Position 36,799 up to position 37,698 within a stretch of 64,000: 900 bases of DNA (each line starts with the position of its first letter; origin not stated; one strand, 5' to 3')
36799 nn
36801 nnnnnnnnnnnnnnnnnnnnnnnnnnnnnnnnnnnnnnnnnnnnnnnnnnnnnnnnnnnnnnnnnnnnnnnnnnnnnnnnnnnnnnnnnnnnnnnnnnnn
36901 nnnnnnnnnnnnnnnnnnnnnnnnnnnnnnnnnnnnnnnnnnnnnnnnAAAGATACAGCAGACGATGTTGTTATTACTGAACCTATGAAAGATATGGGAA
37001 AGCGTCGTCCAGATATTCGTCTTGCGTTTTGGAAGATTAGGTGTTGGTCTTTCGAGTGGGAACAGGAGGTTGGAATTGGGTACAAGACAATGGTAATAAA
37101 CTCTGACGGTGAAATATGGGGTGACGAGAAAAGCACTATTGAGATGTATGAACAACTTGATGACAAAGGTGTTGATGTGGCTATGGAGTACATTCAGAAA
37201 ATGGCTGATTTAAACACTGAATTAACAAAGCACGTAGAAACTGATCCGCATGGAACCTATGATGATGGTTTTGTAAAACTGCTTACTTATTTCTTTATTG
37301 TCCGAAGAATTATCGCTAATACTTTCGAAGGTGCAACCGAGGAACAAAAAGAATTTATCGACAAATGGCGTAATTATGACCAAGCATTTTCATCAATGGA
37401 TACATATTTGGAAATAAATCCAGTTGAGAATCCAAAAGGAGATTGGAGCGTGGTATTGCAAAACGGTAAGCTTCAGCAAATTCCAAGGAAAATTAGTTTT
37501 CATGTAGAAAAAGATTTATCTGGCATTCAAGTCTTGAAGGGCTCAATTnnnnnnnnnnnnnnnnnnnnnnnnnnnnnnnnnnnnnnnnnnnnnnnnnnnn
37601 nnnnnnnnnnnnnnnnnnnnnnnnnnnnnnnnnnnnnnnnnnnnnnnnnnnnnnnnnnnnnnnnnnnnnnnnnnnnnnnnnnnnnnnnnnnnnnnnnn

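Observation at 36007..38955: Adjacent RPH/PEP-synthase-like phosphotransferase and APH-fold kinase, next to a truncated pyruvate kinase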

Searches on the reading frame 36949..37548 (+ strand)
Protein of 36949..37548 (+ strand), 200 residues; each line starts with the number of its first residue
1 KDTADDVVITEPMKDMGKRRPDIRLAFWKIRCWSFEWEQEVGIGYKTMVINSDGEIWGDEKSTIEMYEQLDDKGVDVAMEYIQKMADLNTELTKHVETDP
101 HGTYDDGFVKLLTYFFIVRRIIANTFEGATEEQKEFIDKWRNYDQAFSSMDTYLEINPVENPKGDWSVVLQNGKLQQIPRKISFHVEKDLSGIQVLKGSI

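Call 15: find_homologous_proteins(query=window:36949-37548:+, max_evalue=0.001)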
Query window:36949-37548:+: 20 candidates shared short words with the query, none scored E <= 0.001.

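Call 25: search_solved_structures(query=A1, max_evalue=10)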
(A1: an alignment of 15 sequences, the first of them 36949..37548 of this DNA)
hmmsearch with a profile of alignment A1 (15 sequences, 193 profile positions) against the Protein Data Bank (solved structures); distinct sequences matched with E-value up to 10: 13.
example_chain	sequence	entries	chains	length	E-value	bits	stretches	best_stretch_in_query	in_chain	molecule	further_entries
6dhs_A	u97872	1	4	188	0.071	15.8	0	52-91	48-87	Heterogeneous nuclear ribonucleoprotein H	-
3om7_C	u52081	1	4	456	0.12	15.1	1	127-174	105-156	Levansucrase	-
3om5_A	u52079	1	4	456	0.12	15.1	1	127-174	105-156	Levansucrase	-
3om6_A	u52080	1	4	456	0.12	15.1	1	127-174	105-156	Levansucrase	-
3om4_A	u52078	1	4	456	0.12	15.1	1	127-174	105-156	Levansucrase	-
3om2_A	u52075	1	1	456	0.12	15.1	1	127-174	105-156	Levansucrase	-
1pt2_A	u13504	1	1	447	0.37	13.5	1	127-175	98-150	Levansucrase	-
1oyg_A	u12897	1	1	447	0.37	13.5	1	127-175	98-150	levansucrase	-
6vhq_A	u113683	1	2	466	0.39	13.4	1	127-175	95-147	Glycoside hydrolase family 68 protein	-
3byl_A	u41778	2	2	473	0.4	13.4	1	127-175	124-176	Levansucrase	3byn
3byk_A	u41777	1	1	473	0.4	13.4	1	127-175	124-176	Levansucrase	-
3byj_A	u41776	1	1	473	0.4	13.4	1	127-175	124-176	Levansucrase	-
6ynx_o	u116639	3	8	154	0.91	12.2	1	62-106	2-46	ATPTT9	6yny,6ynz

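Call 27: search_protein_families(library=pfam, alignment_id=A1, max_evalue=1)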
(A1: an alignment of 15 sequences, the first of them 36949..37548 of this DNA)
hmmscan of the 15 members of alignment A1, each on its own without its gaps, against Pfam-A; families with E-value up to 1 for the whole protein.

A. member 1, window:36949-37548:+ (200 aa): 2 families
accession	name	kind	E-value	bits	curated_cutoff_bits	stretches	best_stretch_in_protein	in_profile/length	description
PF10815.13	ComZ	-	0.12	12.8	22.2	1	67-90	18-41/55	ComZ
PF03992.22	ABM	-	0.16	12.6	23.1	1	121-166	3-49/78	Antibiotic biosynthesis monooxygenase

B. families by the number of members that match (of 15 scanned): 13 families
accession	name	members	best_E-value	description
PF12211.13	LMWSLP_N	1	0.005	Low molecular weight S layer protein N terminal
PF09958.14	DUF2192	1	0.0051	Uncharacterized protein conserved in archaea (DUF2192)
PF22041.1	GST_C_7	1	0.006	Glutathione S-transferase, C-terminal domain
PF06019.16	Phage_30_8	1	0.026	Phage GP30.8 protein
PF17910.6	FeoB_Cyto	1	0.035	FeoB cytosolic helical domain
PF22743.2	PspAA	1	0.044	PspA-Associated protein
PF07084.17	Spot_14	1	0.069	Thyroid hormone-inducible hepatic protein Spot 14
PF02561.19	FliS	1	0.085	Flagellar protein FliS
PF03686.19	UPF0146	1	0.086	Uncharacterised protein family (UPF0146)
PF00521.26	DNA_topoisoIV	1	0.09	DNA gyrase/topoisomerase IV, subunit A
PF10815.13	ComZ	1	0.12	ComZ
PF03992.22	ABM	1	0.16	Antibiotic biosynthesis monooxygenase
PF15666.10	HGAL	1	0.19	Germinal center-associated lymphoma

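Call 37: search_protein_representatives(alignment_id=A1)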
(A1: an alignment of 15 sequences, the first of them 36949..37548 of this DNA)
Query: 15 sequences, 193 profile positions. Proteins with E-value up to 0.001 (for the whole library): 40; up to 1e-10: 27; up to 1e-30: 14. The best 40 are listed.
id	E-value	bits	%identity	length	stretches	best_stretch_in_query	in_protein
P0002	2.5e-73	262.1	-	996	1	2-190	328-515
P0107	1.3e-72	259.7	-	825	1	3-188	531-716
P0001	1.9e-71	255.9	-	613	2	3-188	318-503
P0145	5.3e-69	247.9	-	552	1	3-191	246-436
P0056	2.6e-67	242.4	-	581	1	3-191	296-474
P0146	6.8e-57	208.4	-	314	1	4-187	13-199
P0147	3.0e-56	206.3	-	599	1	10-187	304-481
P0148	1.2e-55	204.3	-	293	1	7-190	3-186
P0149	2.9e-51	190.1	-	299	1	7-186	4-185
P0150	1.2e-48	181.5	-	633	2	5-187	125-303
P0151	3.1e-48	180.2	-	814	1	9-187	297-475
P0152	3.3e-44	167.0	-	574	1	9-179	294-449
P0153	1.3e-32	129.2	-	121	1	4-115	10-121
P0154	3.4e-31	124.6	-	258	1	65-187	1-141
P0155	4.2e-27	111.2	-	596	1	3-184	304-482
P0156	9.7e-26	106.8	-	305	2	13-151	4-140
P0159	1.1e-19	87.0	-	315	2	14-150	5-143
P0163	8.9e-17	77.6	-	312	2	10-150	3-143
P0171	6.2e-08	48.7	-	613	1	8-152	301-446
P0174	1.3e-06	44.4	-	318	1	12-151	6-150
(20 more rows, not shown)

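Call 38: search_protein_families(library=pfam, proteins=[P0146, P0148, P0156, P0159, P0163, P0174, P0145, P0150, P0151, P0171], max_evalue=0.001)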
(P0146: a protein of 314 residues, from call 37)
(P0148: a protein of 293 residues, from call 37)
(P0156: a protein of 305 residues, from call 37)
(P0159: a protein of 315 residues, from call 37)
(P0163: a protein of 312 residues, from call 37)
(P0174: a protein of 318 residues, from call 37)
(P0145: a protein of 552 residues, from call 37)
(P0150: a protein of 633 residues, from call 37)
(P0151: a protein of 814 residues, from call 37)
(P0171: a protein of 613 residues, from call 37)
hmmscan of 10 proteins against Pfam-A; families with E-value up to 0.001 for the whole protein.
P0146 (314 aa): 1 family
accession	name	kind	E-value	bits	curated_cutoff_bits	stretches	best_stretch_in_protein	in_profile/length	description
PF00391.29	PEP-utilizers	-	8.5e-26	89.8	23.1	1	239-309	2-72/72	PEP-utilising enzyme, mobile domain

P0148 (293 aa): 1 family
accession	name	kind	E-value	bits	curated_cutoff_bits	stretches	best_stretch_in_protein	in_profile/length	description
PF00391.29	PEP-utilizers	-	5e-28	96.9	23.1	1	217-287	2-72/72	PEP-utilising enzyme, mobile domain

P0156 (305 aa): 1 family
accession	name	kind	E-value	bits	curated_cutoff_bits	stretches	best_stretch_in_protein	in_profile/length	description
PF00391.29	PEP-utilizers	-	2.1e-20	72.5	23.1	1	231-299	4-72/72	PEP-utilising enzyme, mobile domain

P0159 (315 aa): 1 family
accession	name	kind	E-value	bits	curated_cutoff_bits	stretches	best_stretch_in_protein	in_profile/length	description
PF00391.29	PEP-utilizers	-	3.7e-20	71.8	23.1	1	239-307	4-72/72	PEP-utilising enzyme, mobile domain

P0163 (312 aa): 1 family
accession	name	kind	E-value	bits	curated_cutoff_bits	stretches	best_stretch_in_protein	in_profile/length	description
PF00391.29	PEP-utilizers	-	3.4e-22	78.3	23.1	1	238-306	4-72/72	PEP-utilising enzyme, mobile domain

P0174 (318 aa): 1 family
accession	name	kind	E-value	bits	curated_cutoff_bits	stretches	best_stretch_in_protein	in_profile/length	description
PF00391.29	PEP-utilizers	-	1.8e-24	85.5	23.1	1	243-310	5-72/72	PEP-utilising enzyme, mobile domain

P0145 (552 aa): 1 family
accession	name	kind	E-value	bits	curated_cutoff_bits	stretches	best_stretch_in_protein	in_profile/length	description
PF00391.29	PEP-utilizers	-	6.7e-48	160.6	23.1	2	161-231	2-72/72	PEP-utilising enzyme, mobile domain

P0150 (633 aa): 2 families
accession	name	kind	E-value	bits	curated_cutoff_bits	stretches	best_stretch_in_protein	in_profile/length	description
PF01326.24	PPDK_N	-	2.2e-31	109.8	27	1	1-128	189-319/328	Pyruvate phosphate dikinase, AMP/ATP-binding domain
PF00391.29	PEP-utilizers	-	2.6e-24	85.1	23.1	1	557-627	2-72/72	PEP-utilising enzyme, mobile domain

P0151 (814 aa): 2 families
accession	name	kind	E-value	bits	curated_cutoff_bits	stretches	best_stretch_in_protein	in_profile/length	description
PF01326.24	PPDK_N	-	5.4e-85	286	27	1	17-299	3-318/328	Pyruvate phosphate dikinase, AMP/ATP-binding domain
PF00391.29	PEP-utilizers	-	2.4e-26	91.5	23.1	1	736-805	3-72/72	PEP-utilising enzyme, mobile domain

P0171 (613 aa): 2 families
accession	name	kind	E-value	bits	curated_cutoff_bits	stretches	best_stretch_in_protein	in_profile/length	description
PF01326.24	PPDK_N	-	6.7e-85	285.7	27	2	17-242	3-238/328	Pyruvate phosphate dikinase, AMP/ATP-binding domain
PF00391.29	PEP-utilizers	-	2.4e-24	85.1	23.1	1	537-605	4-72/72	PEP-utilising enzyme, mobile domain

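Call 40: find_encoding_contigs(protein=P0156, flank=6000, max_places=3)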
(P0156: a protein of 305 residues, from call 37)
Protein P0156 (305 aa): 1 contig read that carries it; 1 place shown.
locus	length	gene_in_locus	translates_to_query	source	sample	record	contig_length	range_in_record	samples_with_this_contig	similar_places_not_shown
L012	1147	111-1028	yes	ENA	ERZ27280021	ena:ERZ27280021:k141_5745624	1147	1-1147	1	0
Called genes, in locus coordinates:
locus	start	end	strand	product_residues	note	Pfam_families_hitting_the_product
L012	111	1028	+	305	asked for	PF00391:PEP-utilizers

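Call 41: find_encoding_contigs(protein=P0146, flank=6000, max_places=3)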
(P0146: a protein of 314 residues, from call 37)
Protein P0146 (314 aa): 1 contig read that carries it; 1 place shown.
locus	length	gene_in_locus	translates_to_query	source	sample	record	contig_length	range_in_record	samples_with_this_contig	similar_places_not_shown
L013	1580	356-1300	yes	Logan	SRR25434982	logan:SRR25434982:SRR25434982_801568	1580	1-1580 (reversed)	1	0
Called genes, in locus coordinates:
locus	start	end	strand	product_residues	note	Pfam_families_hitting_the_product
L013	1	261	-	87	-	?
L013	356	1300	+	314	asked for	PF00391:PEP-utilizers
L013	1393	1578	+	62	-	?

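Call 45: predict_structure(alignment_id=A1)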
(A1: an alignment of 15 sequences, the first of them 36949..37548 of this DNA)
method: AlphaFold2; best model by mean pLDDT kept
length: 200 residues; sequences in the alignment: 15
mean_pLDDT: 89.9   pTM: 0.85
mean pLDDT of the five models: 89.9, 89.9, 89.4, 88.9, 88.7
residues with pLDDT >= 90: 165; 70-90: 14; 50-70: 7; < 50: 14
segments of 3 or more residues with pLDDT < 50: 1-3, 188-198
pLDDT, mean of each block of 10 residues (from residue 1): 63 93 96 97 96 97 93 94 97 97 97 96 93 95 94 94 95 94 72 45
secondary structure, 60 per line:
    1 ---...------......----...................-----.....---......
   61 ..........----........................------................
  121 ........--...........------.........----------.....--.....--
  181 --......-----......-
elements in order: E13-18 H23-41 E47-51 E55-59 H60-70 H75-98 H105-128 H131-141 H148-156 E167-171 E174-178 E183-188 E194-199

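Call 58: fold_search(model_id=the predicted structure, library=pdb)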
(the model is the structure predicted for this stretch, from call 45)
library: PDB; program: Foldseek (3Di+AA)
matches with E <= 10: 119; with E <= 0.001: 0
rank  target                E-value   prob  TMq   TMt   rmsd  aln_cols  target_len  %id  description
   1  5axk_B                6.2e-01  0.06  0.18  0.15  18.9       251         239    8  Crystal structure of Thg1 like protein (TLP) (released 2016-08-03)
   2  3lg7_A                1.1e+00  0.13  0.18  0.27  10.7       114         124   13  Crystal structure of HIV epitope-scaffold 4E10_S0_1EZ3A_002_C (released 2010-09-22)
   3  6kse_A                1.2e+00  0.12  0.18  0.07  11.8       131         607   18  Crystal Structure of E447A Acyl-CoA Dehydrogenase FadE5 mutant from Mycobacteria tuberculosisin complex with C18CoA (released 2020-07-01)
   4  5axl_A                1.2e+00  0.04  0.19  0.18  18.2       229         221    7  Crystal structure of Thg1 like protein (TLP) with GTP (released 2016-08-03)
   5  9si1                  1.7e+00  0.10  0.23  0.04  15.8       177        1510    7  Mouse otoferlin (216-1931) in the lipid-free Ca2+-bound state, "closed-like" conformation (released 2025-11-05)
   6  8gd7_A                1.7e+00  0.02  0.08  0.04  17.3       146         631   10  Loop Deleted DNA Polymerase Theta Polymerase Domain in Complex with Double Strand DNA Overhang and Inhibitor (released 2024-06-19)
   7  5axm_A                2.2e+00  0.04  0.19  0.18  17.0       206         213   10  Crystal structure of Thg1 like protein (TLP) with tRNA(Phe) (released 2016-08-03)
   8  2b5u_A                2.3e+00  0.13  0.24  0.11  29.1       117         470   13  Crystal Structure Of Colicin E3 V206C Mutant In Complex With Its Immunity Protein (released 2006-11-07)
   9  8ek4_A                2.6e+00  0.08  0.18  0.25  11.5       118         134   14  De novo designed ice-binding proteins from twist-constrained helices (released 2023-07-12)
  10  4v8p_BU               2.6e+00  0.06  0.19  0.28  26.2       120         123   11  T.thermophila 60S ribosomal subunit in complex with initiation factor 6. (released 2014-07-09)
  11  5axk_A                2.9e+00  0.03  0.18  0.17  14.3       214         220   12  Crystal structure of Thg1 like protein (TLP) (released 2016-08-03)
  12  2yxh_B                3.0e+00  0.12  0.25  0.40  12.5       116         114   10  Crystal structure of mazG-related protein from Thermotoga maritima (released 2007-10-30)
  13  4u7o_B                3.0e+00  0.08  0.20  0.19  14.3       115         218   12  Active histidine kinase bound with ATP (released 2015-09-02)
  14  6ksa_B                3.2e+00  0.07  0.19  0.07  11.3       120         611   17  Crystal Structure of E447A Acyl-CoA Dehydrogenase FadE5 mutant from Mycobacteria smegmatis in complex with C18CoA (released 2020-07-01)
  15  2e9x_A                3.4e+00  0.13  0.24  0.32  19.2       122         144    9  The crystal structure of human GINS core complex (released 2007-04-10)
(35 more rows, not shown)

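Call 61: find_related_loci(query=A3, collection=genome_contigs, flank=8000)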
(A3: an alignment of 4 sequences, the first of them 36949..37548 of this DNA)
Query A3 (200 aa) in genome_contigs; peptide patterns used: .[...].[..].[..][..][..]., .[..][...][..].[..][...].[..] (x = any residue, [..] = any of these).
54 stretches matched a pattern, but none encodes a relative of the query by tblastn (E <= 1e-3).
